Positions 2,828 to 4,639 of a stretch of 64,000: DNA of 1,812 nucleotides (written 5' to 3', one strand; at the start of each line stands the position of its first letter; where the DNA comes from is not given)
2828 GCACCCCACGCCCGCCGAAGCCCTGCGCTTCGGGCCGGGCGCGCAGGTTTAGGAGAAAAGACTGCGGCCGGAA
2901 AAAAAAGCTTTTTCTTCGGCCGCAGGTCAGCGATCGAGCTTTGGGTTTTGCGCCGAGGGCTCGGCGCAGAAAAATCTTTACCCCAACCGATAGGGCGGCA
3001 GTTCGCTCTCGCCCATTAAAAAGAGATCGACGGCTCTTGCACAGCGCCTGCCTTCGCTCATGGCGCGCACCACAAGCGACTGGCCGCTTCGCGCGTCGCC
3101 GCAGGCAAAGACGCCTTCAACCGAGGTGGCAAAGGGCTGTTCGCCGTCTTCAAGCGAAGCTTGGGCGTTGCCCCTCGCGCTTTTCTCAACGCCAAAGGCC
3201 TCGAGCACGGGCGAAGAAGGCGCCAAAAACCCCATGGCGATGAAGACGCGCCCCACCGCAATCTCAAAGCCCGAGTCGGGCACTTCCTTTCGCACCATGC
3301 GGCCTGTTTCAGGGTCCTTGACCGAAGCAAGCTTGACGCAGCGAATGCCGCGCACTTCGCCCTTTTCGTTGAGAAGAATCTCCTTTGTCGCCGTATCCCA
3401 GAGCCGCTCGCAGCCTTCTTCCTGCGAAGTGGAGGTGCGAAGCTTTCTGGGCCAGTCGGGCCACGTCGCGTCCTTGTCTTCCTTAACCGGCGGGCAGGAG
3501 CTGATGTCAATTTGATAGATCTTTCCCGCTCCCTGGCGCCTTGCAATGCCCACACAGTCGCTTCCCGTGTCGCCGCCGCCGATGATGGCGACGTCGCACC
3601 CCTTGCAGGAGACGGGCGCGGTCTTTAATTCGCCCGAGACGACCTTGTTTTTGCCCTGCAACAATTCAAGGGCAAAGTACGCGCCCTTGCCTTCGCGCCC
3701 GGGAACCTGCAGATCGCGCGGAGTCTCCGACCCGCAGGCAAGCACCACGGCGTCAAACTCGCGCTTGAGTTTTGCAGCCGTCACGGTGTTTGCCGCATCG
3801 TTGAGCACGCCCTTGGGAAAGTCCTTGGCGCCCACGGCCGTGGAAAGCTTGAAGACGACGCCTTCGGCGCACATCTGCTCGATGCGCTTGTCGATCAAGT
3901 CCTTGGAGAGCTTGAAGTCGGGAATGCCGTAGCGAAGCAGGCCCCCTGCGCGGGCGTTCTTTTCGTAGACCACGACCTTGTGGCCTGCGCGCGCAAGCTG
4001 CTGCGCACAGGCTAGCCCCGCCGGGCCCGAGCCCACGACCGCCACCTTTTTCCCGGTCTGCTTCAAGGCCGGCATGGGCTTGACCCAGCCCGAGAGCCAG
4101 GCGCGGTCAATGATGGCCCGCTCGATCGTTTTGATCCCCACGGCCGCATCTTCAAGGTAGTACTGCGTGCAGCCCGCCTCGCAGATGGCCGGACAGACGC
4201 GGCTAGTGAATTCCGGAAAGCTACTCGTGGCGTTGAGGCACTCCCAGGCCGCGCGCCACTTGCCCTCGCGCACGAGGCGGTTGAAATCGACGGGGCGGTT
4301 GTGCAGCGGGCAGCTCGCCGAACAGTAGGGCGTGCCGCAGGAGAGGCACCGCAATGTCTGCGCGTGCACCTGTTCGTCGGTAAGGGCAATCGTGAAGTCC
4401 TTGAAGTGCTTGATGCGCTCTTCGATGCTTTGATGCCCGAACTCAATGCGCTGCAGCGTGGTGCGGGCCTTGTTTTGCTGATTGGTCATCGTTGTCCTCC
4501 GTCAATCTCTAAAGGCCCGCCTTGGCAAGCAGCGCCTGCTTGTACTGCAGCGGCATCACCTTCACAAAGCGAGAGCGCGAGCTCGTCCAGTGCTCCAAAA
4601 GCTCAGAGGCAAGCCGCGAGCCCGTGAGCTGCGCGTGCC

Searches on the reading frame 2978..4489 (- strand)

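Call 32: search_protein_families(library=ncbifam, proteins=[window:2978-4489:-], max_evalue=1e-10)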
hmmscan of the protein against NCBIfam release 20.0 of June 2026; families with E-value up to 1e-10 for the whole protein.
window:2978-4489:- (503 aa): 19 families
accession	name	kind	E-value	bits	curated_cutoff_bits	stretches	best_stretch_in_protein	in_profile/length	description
TIGR01317.1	GOGAT_sm_gam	subfamily_domain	1.2e-166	555.3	447.7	1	20-498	16-485/485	glutamate synthase small subunit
TIGR01318.1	gltD_gamma_fam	subfamily_domain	5.3e-90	302.2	482.95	1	11-487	5-461/467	glutamate synthase, small subunit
NF009408.0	PRK12769.1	equivalog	3.4e-86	289.8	1003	1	4-489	183-649/659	formate-dependent uric acid utilization protein AegA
NF009410.0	PRK12771.1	subfamily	2.1e-82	277.5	516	1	53-495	47-449/566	NAD(P)-binding protein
TIGR01316.1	gltA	equivalog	8.5e-72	242.3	471.75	1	22-490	2-448/449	NADPH-dependent glutamate synthase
NF009414.0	PRK12778.1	equivalog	1e-71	242.3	1103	1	4-491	286-749/752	bifunctional dihydroorotate dehydrogenase B NAD binding subunit/NADPH-dependent glutamate synthase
NF009451.0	PRK12809.1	equivalog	9.2e-68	229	1154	1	20-487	182-630/639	formate-dependent uric acid utilization protein YgfT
NF009413.0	PRK12775.1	equivalog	3.4e-62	210.5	1895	1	18-494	303-757/1006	putative trifunctional 2-polyprenylphenol hydroxylase/glutamate synthase subunit beta/ferritin domain-containing protein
NF010590.0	PRK13984.1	equivalog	6.6e-55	186.4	946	1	4-494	148-609/611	putative oxidoreductase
NF009454.0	PRK12814.1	equivalog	1.1e-53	182.7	916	1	55-495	103-504/657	putative NADPH-dependent glutamate synthase small subunit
NF009409.0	PRK12770.1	subfamily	6.7e-50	170.1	343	1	143-494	15-353/360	putative glutamate synthase subunit beta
TIGR03315.1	Se_ygfK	equivalog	1.2e-43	148.7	835.3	1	42-487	433-835/1012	putative selenate reductase subunit YgfK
NF045663.1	diclust_near_Sec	equivalog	1.5e-37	129.2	530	1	39-228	3-187/759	pyridine nucleotide-disulfide oxidoreductase/dicluster-binding protein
NF009415.0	PRK12779.1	equivalog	1.7e-31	108.9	1519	1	58-487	212-622/944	putative bifunctional glutamate synthase subunit beta/2-polyprenylphenol hydroxylase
TIGR03997.1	mycofact_OYE_2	equivalog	3.4e-14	52.2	793.15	1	145-283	379-501/645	mycofactocin system FadH/OYE family oxidoreductase 2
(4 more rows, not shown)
